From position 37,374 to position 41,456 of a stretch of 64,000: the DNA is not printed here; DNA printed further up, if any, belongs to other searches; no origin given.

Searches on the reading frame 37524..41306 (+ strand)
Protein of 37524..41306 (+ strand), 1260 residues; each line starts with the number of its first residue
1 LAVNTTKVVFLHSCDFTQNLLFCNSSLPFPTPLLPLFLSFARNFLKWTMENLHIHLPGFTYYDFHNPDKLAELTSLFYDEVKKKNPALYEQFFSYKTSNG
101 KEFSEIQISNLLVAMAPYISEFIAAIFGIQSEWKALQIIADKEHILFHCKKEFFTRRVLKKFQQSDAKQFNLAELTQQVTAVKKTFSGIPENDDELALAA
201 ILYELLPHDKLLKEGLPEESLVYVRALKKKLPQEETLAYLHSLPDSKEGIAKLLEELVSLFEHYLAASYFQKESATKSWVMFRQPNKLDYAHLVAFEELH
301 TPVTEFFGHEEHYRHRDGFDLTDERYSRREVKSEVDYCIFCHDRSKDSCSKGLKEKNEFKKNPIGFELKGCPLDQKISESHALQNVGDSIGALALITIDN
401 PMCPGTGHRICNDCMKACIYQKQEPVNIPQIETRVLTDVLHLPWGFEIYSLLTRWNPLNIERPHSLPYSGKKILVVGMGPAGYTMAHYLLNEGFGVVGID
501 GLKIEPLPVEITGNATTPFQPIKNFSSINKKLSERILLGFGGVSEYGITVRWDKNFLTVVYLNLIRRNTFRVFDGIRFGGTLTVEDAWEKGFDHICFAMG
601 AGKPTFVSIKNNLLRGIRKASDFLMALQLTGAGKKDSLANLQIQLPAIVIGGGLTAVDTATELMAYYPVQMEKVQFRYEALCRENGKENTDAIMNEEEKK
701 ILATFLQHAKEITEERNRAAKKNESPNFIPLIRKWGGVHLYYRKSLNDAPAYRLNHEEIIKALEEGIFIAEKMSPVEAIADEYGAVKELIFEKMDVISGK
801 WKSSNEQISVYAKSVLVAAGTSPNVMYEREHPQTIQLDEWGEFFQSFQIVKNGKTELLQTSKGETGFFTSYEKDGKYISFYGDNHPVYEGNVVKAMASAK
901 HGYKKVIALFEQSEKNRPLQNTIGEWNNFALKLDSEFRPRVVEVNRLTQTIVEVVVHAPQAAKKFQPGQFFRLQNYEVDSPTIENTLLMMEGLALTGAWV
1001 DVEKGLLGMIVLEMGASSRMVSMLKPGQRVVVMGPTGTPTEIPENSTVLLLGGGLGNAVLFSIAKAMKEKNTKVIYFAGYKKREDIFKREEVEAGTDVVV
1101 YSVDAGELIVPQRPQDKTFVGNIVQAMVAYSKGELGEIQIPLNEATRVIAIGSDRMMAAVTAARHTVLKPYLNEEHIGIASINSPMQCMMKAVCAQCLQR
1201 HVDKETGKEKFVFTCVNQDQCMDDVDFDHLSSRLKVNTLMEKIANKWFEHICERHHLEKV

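Call 24: search_protein_families(library=pfam, proteins=[window:37524-41306:+], max_evalue=0.00001)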
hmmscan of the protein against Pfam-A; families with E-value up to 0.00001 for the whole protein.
window:37524-41306:+ (1260 aa): 1 family
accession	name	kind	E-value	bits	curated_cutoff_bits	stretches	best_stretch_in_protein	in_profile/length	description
PF07992.20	Pyr_redox_2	-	6.4e-10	39.4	26.1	1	472-717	2-214/291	Pyridine nucleotide-disulphide oxidoreductase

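Call 52: search_protein_families(library=pfam, proteins=[window:37524-41306:+], max_evalue=0.01)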
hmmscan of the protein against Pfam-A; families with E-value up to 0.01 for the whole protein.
window:37524-41306:+ (1260 aa): 2 families
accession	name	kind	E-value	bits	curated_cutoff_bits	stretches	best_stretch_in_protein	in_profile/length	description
PF07992.20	Pyr_redox_2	-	6.4e-10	39.4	26.1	1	472-717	2-214/291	Pyridine nucleotide-disulphide oxidoreductase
PF00175.26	NAD_binding_1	-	0.0023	19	22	0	1050-1160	1-107/109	Oxidoreductase NAD-binding domain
